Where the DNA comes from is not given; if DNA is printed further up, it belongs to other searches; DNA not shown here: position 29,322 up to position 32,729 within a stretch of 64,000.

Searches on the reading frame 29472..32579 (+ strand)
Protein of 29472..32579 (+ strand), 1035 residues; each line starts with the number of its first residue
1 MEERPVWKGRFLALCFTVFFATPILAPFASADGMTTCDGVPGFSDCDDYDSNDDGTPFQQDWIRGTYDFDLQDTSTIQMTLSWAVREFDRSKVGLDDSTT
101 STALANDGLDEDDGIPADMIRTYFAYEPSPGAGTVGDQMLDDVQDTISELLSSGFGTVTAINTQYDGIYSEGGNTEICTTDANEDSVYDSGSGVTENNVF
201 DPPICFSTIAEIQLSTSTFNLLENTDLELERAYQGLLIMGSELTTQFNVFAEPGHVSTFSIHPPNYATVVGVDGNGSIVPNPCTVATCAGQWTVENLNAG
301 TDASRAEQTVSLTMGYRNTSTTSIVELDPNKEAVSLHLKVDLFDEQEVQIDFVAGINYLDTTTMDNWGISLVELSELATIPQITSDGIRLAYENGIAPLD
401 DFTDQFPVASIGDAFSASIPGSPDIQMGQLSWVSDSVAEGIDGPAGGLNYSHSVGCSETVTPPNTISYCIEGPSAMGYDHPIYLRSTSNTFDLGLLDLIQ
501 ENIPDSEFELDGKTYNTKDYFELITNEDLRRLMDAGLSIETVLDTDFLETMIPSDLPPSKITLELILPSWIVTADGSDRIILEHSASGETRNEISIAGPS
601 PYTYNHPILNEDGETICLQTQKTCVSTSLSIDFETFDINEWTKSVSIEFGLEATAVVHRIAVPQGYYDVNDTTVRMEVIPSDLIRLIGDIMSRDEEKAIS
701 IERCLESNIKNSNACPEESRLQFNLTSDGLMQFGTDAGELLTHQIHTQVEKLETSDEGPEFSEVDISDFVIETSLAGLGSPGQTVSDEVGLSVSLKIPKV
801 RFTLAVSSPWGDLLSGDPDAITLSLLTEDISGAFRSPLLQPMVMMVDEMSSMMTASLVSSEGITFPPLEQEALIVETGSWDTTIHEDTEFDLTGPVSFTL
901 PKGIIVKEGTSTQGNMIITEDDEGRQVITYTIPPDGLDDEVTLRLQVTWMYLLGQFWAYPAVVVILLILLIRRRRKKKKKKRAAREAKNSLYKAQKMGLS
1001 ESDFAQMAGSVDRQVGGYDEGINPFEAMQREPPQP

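Call 6: search_protein_families(library=pfam, proteins=[window:29472-32579:+], max_evalue=0.01)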
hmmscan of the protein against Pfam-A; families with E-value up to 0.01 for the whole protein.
window:29472-32579:+ (1035 aa): 1 family
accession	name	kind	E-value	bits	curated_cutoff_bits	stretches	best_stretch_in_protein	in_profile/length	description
PF14316.11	DUF4381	-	0.0082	16.9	27.2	0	945-995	10-59/145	Domain of unknown function (DUF4381)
